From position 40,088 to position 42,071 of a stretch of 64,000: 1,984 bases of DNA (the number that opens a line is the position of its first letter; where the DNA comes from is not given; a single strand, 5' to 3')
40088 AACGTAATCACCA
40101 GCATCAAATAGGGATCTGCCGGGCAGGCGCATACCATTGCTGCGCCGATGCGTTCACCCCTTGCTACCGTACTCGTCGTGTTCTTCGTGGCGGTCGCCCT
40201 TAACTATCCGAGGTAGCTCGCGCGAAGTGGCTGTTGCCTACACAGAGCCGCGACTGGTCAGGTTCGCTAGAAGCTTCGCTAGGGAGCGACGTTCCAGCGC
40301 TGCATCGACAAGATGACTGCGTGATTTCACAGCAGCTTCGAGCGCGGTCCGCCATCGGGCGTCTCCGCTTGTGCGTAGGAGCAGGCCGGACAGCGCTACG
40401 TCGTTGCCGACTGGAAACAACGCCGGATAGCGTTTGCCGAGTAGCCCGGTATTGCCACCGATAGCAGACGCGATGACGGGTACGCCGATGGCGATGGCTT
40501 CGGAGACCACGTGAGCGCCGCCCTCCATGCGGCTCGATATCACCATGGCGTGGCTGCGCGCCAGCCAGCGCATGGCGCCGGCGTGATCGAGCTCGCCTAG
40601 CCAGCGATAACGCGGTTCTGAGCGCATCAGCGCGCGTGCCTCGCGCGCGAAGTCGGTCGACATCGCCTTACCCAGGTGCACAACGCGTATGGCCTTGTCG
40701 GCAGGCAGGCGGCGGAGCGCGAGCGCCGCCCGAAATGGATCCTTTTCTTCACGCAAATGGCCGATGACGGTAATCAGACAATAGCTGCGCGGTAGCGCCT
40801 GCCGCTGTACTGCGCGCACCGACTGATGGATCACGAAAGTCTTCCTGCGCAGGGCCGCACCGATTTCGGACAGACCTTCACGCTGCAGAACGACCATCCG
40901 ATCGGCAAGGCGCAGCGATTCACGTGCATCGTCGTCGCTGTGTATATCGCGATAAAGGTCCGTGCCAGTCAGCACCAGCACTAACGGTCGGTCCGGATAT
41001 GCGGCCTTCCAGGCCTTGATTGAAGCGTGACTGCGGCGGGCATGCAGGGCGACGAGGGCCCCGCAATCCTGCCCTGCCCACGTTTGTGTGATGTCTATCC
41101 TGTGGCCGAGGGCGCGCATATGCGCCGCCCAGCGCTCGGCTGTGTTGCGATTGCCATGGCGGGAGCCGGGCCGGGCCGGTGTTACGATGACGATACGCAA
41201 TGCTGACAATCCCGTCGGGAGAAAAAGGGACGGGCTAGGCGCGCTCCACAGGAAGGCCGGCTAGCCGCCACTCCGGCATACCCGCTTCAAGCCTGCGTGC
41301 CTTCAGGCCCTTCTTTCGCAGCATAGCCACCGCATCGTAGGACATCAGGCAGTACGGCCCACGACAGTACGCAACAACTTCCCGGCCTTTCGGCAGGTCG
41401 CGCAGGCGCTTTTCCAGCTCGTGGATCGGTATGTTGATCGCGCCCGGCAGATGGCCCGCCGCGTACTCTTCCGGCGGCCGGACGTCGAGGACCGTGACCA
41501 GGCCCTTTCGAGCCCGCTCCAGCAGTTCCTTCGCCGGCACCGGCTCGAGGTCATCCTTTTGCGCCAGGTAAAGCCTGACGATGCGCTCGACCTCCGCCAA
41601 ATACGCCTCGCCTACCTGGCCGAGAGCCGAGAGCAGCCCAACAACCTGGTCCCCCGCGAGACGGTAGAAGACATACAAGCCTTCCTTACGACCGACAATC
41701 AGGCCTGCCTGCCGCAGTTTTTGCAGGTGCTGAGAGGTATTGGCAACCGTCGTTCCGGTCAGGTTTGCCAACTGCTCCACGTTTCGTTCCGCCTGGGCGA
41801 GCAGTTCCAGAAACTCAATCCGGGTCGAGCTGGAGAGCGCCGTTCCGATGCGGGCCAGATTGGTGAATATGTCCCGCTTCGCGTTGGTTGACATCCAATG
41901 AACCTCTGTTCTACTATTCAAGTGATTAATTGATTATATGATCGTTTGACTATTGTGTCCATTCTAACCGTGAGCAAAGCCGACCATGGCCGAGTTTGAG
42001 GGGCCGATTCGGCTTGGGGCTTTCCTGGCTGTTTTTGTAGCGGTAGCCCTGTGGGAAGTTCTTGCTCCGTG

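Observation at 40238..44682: Glycosyltransferase (SenB-like?), ArsR-rhodanese, desaturase, rhodanese, SemiSWEET and GH84 cluster: possible thio-/seleno-sugar metabolism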

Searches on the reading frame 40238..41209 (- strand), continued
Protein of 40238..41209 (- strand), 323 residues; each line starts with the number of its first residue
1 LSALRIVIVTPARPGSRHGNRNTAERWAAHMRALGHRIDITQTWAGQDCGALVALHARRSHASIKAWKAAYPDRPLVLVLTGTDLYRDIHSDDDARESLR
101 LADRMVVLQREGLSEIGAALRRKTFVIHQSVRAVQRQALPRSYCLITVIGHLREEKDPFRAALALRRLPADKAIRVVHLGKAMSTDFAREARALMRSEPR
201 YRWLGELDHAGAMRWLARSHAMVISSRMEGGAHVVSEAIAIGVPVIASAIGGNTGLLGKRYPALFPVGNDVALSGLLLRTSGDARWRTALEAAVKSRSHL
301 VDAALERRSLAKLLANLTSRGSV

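Call 72: search_protein_families(library=ncbifam, proteins=[L001:8539-9918:+, L091:384-1556:-, L091:1718-2002:+, L091:3123-3461:+, L081:7597-8457:-, L082:6376-7500:+, L082:8488-9954:+, L002:8765-9964:-, L001:6276-6866:-, L001:5746-6054:-], max_evalue=0.00001)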
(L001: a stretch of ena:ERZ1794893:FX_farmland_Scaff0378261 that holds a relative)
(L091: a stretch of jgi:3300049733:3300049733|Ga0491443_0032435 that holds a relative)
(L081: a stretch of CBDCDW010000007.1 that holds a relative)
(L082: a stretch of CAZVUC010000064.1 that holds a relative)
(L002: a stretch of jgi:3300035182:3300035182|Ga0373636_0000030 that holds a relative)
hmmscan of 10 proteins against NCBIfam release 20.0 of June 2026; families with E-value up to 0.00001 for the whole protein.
L001:8539-9918:+ (459 aa): 42 families (the best 25 are shown)
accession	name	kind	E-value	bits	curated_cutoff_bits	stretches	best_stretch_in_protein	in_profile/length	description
NF004992.0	PRK06370.1-4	equivalog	2.1e-225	748.4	629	1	1-458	1-458/459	FAD-containing oxidoreductase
NF004990.0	PRK06370.1-1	equivalog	5.9e-215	714.2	842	1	1-458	1-458/459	FAD-containing oxidoreductase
TIGR01350.1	lipoamide_DH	equivalog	2.2e-106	356.3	408.8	1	5-448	2-447/461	dihydrolipoyl dehydrogenase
NF040477.1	chlor_oxi_RclA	equivalog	2.9e-104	349.2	740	1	4-453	3-438/441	reactive chlorine resistance oxidoreductase RclA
TIGR02053.1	MerA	equivalog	1.4e-97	327.6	454.45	1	6-448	2-446/465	mercury(II) reductase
NF004947.0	PRK06292.2-5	equivalog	4e-95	319.4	592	1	3-448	2-451/474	dihydrolipoyl dehydrogenase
NF004991.0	PRK06370.1-3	subfamily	9.8e-94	314.7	620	1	3-448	34-480/509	FAD-containing oxidoreductase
NF041853.1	hythiocyan_redase_MerA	equivalog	8.6e-92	308.3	650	1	4-449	3-435/440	hypothiocyanous acid reductase MerA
NF004946.0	PRK06292.2-4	subfamily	6.1e-85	285.8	634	1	3-448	2-463/487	dihydrolipoyl dehydrogenase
NF005884.0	PRK07846.1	equivalog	7.6e-84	281.9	501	1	3-452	2-448/454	mycothione reductase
NF005572.0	PRK07251.1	equivalog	1.6e-83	280.9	537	1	3-449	2-433/438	FAD-containing oxidoreductase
NF004776.0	PRK06116.1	equivalog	1e-80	272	480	1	1-446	1-444/450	glutathione-disulfide reductase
TIGR03452.1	mycothione_red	equivalog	7.8e-76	255.8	635.65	1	4-452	2-450/452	mycothione reductase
NF004944.0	PRK06292.2-2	equivalog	3.7e-75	253.3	619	1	4-447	3-444/460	dihydrolipoyl dehydrogenase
NF010311.1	PRK13748.1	subfamily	2.2e-74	251.3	600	1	6-422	99-515/560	mercury(II) reductase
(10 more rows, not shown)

L091:384-1556:- (390 aa): 0 families

L091:1718-2002:+ (94 aa): 0 families

L091:3123-3461:+ (112 aa): 0 families

L081:7597-8457:- (286 aa): 5 families
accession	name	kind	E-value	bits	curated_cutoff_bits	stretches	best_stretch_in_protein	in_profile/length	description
NF041186.1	SenA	equivalog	5.4e-29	101.7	420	1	41-230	160-326/382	selenoneine synthase SenA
TIGR03440.2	egtB_TIGR03440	equivalog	1.3e-28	100.3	360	1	48-231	170-358/413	ergothioneine biosynthesis protein EgtB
TIGR03525.2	GldK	equivalog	2.2e-15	56.9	350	1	129-231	213-343/408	T9SS ring complex lipoprotein PorK/GldK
NF051459.1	pyoverdine_PvdO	equivalog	5.3e-10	38.8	500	1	50-240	35-234/280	dihydropyoverdine dehydrogenase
TIGR04344.1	ovoA_Nterm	equivalog_domain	1e-08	34.5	400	1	135-230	295-388/444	5-histidylcysteine sulfoxide synthase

L082:6376-7500:+ (374 aa): 0 families

L082:8488-9954:+ (488 aa): 6 families
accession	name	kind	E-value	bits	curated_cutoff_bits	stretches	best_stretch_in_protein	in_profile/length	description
NF041186.1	SenA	equivalog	2.5e-153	511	420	1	62-486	5-382/382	selenoneine synthase SenA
TIGR03440.2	egtB_TIGR03440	equivalog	3.3e-101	339.4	360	1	66-484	2-412/413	ergothioneine biosynthesis protein EgtB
TIGR04344.1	ovoA_Nterm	equivalog_domain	4.6e-45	154.3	400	1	225-483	191-442/444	5-histidylcysteine sulfoxide synthase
TIGR04373.1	egtB_X_signatur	signature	8e-26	89.9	71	1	437-486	1-50/50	EgtB-related enzyme signature domain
TIGR03525.2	GldK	equivalog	4.2e-15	56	350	1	326-485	219-404/408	T9SS ring complex lipoprotein PorK/GldK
NF051459.1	pyoverdine_PvdO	equivalog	1.8e-09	37.1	500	1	220-484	32-276/280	dihydropyoverdine dehydrogenase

L002:8765-9964:- (399 aa): 4 families
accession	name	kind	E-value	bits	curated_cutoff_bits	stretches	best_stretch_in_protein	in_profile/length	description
NF041186.1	SenA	equivalog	1e-150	502.4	420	1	24-398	4-382/382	selenoneine synthase SenA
TIGR03440.2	egtB_TIGR03440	equivalog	1.7e-84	284.3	360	1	32-396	5-412/413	ergothioneine biosynthesis protein EgtB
TIGR04344.1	ovoA_Nterm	equivalog_domain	5.8e-35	121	400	2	186-317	192-332/444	5-histidylcysteine sulfoxide synthase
TIGR04373.1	egtB_X_signatur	signature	7.6e-27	93.2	71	1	348-398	1-50/50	EgtB-related enzyme signature domain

L001:6276-6866:- (196 aa): 0 families

L001:5746-6054:- (102 aa): 0 families

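Call 77: search_protein_families(library=pfam, proteins=[L020:9185-9955:-, L044:9171-9986:-, L062:9180-9986:-, L080:9179-10654:-, L020:7401-9188:+, L020:10950-12407:-, L053:1202-2311:+, L058:9478-10062:-, L058:8699-9481:-, L041:4006-5100:-], max_evalue=0.0001)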
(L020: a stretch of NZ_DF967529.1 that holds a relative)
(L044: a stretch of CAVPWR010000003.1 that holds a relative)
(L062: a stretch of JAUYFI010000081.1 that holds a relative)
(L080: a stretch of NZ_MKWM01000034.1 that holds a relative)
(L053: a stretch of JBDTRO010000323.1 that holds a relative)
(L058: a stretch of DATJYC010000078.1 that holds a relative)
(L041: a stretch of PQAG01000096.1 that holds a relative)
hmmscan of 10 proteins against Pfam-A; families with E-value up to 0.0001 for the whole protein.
L020:9185-9955:- (256 aa): 3 families
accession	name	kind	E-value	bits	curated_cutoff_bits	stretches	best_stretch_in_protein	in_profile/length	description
PF00588.24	SpoU_methylase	-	2.4e-37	128.6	29.7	1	113-248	3-141/142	SpoU rRNA Methylase family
PF22435.1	MRM3-like_sub_bind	-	8.8e-10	39.3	27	1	9-98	1-84/84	MRM3-like substrate binding domain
PF01609.27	DDE_Tnp_1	-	5.5e-05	23.4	23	1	23-85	23-87/200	Transposase DDE domain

L044:9171-9986:- (271 aa): 1 family
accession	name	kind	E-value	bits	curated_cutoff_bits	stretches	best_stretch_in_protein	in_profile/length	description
PF00588.24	SpoU_methylase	-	2.2e-33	115.8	29.7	1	111-247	3-142/142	SpoU rRNA Methylase family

L062:9180-9986:- (268 aa): 1 family
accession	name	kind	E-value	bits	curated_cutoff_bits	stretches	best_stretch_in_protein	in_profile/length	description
PF00588.24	SpoU_methylase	-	1.6e-30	106.5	29.7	1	111-255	3-142/142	SpoU rRNA Methylase family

L080:9179-10654:- (491 aa): 2 families
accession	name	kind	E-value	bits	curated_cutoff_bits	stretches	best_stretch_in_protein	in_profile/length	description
PF00588.24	SpoU_methylase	-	6.3e-33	114.3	29.7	1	346-482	2-141/142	SpoU rRNA Methylase family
PF22435.1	MRM3-like_sub_bind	-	3.4e-05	24.6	27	1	243-331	1-84/84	MRM3-like substrate binding domain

L020:7401-9188:+ (595 aa): 4 families
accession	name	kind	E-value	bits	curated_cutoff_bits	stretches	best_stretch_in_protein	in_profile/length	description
PF02421.24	FeoB_N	-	3.1e-50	170.2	27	1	3-153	2-152/156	Ferrous iron transport protein B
PF07670.19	Gate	-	2.3e-37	128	29.6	2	284-376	3-102/104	Nucleoside recognition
PF01926.29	MMR_HSR1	-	2.4e-20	73.2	21.9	1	3-114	1-112/113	50S ribosome-binding GTPase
PF07664.17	FeoB_C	-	8e-15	54.8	26.6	1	388-437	1-53/54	Ferrous iron transport protein B C terminus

L020:10950-12407:- (485 aa): 1 family
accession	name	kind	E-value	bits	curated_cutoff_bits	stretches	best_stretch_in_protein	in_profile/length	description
PF08668.18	HDOD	-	5.3e-28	98.3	22.9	1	17-208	2-190/196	HDOD domain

L053:1202-2311:+ (369 aa): 1 family
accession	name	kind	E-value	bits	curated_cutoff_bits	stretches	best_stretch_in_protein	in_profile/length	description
PF00581.25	Rhodanese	-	2.9e-12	47.3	22.2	1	18-130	11-100/102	Rhodanese-like domain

L058:9478-10062:- (194 aa): 1 family
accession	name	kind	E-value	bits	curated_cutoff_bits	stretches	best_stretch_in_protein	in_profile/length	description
PF03781.23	FGE-sulfatase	-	3e-14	53.7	23.3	1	96-192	158-254/255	Sulfatase-modifying factor enzyme 1-like domain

L058:8699-9481:- (260 aa): 2 families
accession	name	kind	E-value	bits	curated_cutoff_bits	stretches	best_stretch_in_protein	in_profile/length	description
PF00588.24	SpoU_methylase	-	1e-34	120.1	29.7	1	116-251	4-142/142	SpoU rRNA Methylase family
PF22435.1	MRM3-like_sub_bind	-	4.3e-07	30.7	27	1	9-98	1-84/84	MRM3-like substrate binding domain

L041:4006-5100:- (364 aa): 3 families
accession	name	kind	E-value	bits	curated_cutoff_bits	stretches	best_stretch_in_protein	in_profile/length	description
PF00805.28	Pentapeptide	-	5.6e-31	106.1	20.2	4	265-301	4-40/40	Pentapeptide repeats (8 copies)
PF13576.12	Pentapeptide_3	-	3.5e-11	43.6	27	1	286-327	3-47/48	Pentapeptide repeats (9 copies)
PF13599.13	Pentapeptide_4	-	2.2e-09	37.7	38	1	268-342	2-76/78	Pentapeptide repeat region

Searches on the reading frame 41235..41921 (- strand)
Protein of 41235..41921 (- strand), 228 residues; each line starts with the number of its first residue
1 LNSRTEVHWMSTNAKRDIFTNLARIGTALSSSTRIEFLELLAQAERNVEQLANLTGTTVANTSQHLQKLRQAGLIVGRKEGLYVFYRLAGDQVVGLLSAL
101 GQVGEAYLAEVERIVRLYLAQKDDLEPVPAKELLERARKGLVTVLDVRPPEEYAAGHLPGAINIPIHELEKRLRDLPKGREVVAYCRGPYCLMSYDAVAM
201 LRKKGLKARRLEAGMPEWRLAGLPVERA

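Call 3: search_protein_families(library=ncbifam, proteins=[window:41235-41921:-], max_evalue=0.01)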
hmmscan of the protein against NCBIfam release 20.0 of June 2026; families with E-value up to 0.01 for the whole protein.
window:41235-41921:- (228 aa): 23 families
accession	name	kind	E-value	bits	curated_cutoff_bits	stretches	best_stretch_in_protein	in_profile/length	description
NF033788.1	HTH_metalloreg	subfamily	4.5e-20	71.2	55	1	23-96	2-76/77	metalloregulator ArsR/SmtB family transcription factor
NF033789.1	repress_SdpR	subfamily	1.4e-10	41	100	1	28-89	4-65/79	autorepressor SdpR family transcription factor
NF047906.1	CdPbTransRegCmtR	equivalog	2.1e-10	40.4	150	1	20-103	9-92/104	Cd(II)/Pb(II)-sensing metalloregulatory transcriptional regulator CmtR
NF041413.1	ArsR_Rv2640c_fam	equivalog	3.9e-09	36.9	155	1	27-100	37-113/118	Rv2640c family ArsR-like transcriptional regulator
NF006444.0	PRK08762.1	equivalog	4.1e-09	35.6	449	1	121-227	10-116/387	molybdopterin-synthase adenylyltransferase MoeB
NF045707.1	Dbac_1936_reg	equivalog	3.4e-08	33.4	115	1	20-110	5-95/99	ArsR/SmtB-type metalloregulator TsoR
NF005646.0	PRK07411.1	equivalog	4.9e-08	32.5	633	1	130-218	289-379/390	molybdopterin-synthase adenylyltransferase MoeB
NF040642.1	sulf_sens_BigR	equivalog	6.1e-08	32.6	155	1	23-101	11-89/95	sulfite-sensing transcriptional repressor BigR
NF045694.1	seleno_TsoB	exception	2.7e-07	29.1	805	1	131-227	49-158/572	rhodanese/DsbD fusion-like selenoprotein TsoB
NF041203.1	rhodanese_LYCAU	equivalog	3.8e-07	29.8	115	1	119-227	14-125/126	rhodanese-related (seleno)protein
NF005902.0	PRK07878.1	equivalog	4.9e-07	29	647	1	128-218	292-381/392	adenylyltransferase/sulfurtransferase MoeZ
NF008752.0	PRK11784.1-4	equivalog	5.2e-07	28.8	266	1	141-172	18-49/357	tRNA 2-selenouridine(34) synthase MnmH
NF008750.0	PRK11784.1-2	equivalog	1.1e-06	28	241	1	136-170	10-44/346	tRNA 2-selenouridine(34) synthase MnmH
NF007528.0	PRK10141.1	subfamily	1.3e-06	28.3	97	1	28-91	12-76/117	metalloregulator ArsR/SmtB family transcription factor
NF007627.0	PRK10287.1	equivalog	1.4e-05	25.3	102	1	145-188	24-69/104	thiosulfate sulfurtransferase PspE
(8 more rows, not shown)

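Call 4: search_protein_families(library=pfam, proteins=[window:41235-41921:-], max_evalue=0.01)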
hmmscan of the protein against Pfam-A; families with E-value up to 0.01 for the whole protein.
window:41235-41921:- (228 aa): 9 families
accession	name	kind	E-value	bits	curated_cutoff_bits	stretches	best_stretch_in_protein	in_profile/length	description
PF00581.25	Rhodanese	-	7e-19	68.6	22.2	1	130-219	2-100/102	Rhodanese-like domain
PF01022.26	HTH_5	-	6.1e-11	42.5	22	1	31-75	1-45/47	Bacterial regulatory protein, arsR family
PF12840.13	HTH_20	-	3.6e-09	36.9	27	1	29-76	1-49/51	Helix-turn-helix domain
PF13545.12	HTH_Crp_2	-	4.5e-05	23.8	27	1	49-79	26-56/70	Crp-like helix-turn-helix domain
PF12802.13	MarR_2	-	0.00048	20.7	27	1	37-76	10-51/61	MarR family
PF25212.1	HVO_A0114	-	0.0007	19.8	27.6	1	20-81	11-72/84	HVO_A0114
PF09339.16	HTH_IclR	-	0.0017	18.5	22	1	37-75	8-48/52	IclR helix-turn-helix domain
PF13412.12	HTH_24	-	0.0062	16.5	21.9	0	41-75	13-47/48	Winged helix-turn-helix DNA-binding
PF24409.1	wHTH-PRTase_assc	-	0.0081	16.6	27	0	36-76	2-42/83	wHTH-PRTase associated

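Call 68: search_dna_similar(query=window:41235-41921:-, collection=plasmids, mode=protein, max_evalue=1e-30, max_rows=15)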
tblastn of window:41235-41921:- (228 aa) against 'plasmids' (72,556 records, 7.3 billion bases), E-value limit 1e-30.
Records with a match: 189; places in all: 201; records where one place covers at least 80% of the query: 189.
Best place of each record, by identity: <60% 189.
By first word of the organism name: Lactiplantibacillus 45; Leuconostoc 32; Rhodococcus 13; Weissella 10; Levilactobacillus 10; Pediococcus 8; Latilactobacillus 8; Sinorhizobium 5; Priestia 5; Acidiphilium 4; and 35 more.
By predicted mobility (MOB-suite, as given by PLSDB): mobilizable 87; non-mobilizable 66; conjugative 36.
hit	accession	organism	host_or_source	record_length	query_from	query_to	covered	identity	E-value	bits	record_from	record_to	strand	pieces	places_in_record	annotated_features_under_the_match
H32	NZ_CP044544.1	Bradyrhizobium betae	Beta vulgaris,Cell culture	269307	11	228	96%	55.7%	1e-68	234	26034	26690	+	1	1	metalloregulator ArsR/SmtB family transcription factor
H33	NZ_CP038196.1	Paracoccus versutus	single cell,soil adjacent to the roots ...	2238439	5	226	97%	53.8%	8e-68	232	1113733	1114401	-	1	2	none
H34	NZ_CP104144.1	Rhizobium sullae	Sulla coronaria,cell culture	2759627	11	228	96%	54.8%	2e-69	237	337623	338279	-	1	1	record has no annotation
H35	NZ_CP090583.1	Methylobacterium radiotolerans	Pure isolate,Urban soil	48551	11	228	96%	54.8%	5e-68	233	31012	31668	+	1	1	metalloregulator ArsR/SmtB family transcription factor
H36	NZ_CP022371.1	Bosea sp. AS-1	-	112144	11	228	96%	54.8%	2e-67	231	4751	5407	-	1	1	metalloregulator ArsR/SmtB family transcription factor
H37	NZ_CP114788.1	Roseibium sp. Sym1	Symbiodiniaceae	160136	10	226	95%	54.4%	3e-71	242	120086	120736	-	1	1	metalloregulator ArsR/SmtB family transcription factor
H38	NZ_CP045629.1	Roseibium aggregatum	-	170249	10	226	95%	54.4%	3e-71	242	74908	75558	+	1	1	metalloregulator ArsR/SmtB family transcription factor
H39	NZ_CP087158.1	Roseibium aggregatum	cell culture,seawater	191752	10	226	95%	54.4%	3e-71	242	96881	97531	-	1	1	metalloregulator ArsR/SmtB family transcription factor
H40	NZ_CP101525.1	Burkholderia arboris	mixed culture,soil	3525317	8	226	96%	53.6%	2e-68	234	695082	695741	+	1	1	none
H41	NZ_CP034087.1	Methylocystis rosea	cell culture,groundwater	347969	10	225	95%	53.5%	2e-62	217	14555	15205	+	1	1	metalloregulator ArsR/SmtB family transcription factor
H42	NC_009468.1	Acidiphilium cryptum JF-5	-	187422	11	226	95%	53.0%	4e-62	216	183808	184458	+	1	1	metalloregulator ArsR/SmtB family transcription factor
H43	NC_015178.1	Acidiphilium multivorum AIU301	-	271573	11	226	95%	53.0%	2e-61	214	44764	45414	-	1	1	metalloregulator ArsR/SmtB family transcription factor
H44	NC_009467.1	Acidiphilium cryptum JF-5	-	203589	11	226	95%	52.1%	2e-61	214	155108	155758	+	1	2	metalloregulator ArsR/SmtB family transcription factor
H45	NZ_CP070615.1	Rhodococcus pseudokoreensis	cell culture,rhizosphere of apple ...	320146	14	226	93%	52.6%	6e-59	207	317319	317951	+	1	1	metalloregulator ArsR/SmtB family transcription factor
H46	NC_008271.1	Rhodococcus jostii RHA1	-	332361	14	226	93%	51.6%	3e-61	213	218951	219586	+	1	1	metalloregulator ArsR/SmtB family transcription factor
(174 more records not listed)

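Call 85: get_annotated_region(hit=H32, flank=5000)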
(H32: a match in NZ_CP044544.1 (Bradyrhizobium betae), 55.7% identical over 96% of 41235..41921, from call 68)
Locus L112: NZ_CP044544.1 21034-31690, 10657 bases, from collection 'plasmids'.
description: Bradyrhizobium betae strain PL7HG1 plasmid pBbPL7HG1, complete sequence
organism: Bradyrhizobium betae (NCBI taxid 244734)
taxonomy: Bacteria; Pseudomonadota; Alphaproteobacteria; Hyphomicrobiales; Nitrobacteraceae; Bradyrhizobium; Bradyrhizobium betae
host: -; source: Beta vulgaris,Cell culture; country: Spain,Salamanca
typing (MOB-suite, as given by PLSDB): conjugative; relaxase MOBP; mating-pair formation MPF_T
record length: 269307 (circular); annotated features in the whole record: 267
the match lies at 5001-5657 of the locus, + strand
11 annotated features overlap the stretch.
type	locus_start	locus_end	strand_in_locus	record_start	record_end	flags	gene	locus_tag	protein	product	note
CDS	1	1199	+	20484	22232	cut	soxB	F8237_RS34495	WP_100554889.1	thiosulfohydrolase SoxB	-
CDS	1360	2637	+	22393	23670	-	-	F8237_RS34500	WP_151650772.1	acyltransferase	-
CDS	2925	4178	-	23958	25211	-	-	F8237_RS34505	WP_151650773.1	MFS transporter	GO:0055085 - transmembrane transport [Evidence IEA]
CDS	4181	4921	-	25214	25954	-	-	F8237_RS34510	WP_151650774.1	MBL fold metallo-hydrolase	-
CDS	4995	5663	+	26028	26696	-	-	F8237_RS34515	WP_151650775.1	metalloregulator ArsR/SmtB family transcription factor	GO:0006355 - regulation of DNA-templated transcription [Evidence IEA]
CDS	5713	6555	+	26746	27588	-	-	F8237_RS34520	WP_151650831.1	nucleoside phosphorylase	-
CDS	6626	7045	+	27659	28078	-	-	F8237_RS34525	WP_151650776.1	mercuric transporter MerT family protein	-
CDS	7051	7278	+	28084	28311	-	-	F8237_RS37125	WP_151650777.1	GDCCVxC domain-containing (seleno)protein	-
CDS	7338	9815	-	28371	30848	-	-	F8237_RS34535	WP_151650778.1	heavy metal translocating P-type ATPase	-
CDS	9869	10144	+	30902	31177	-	-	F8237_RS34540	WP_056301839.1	metal-sensitive transcriptional regulator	-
CDS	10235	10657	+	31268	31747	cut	-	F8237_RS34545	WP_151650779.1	hypothetical protein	-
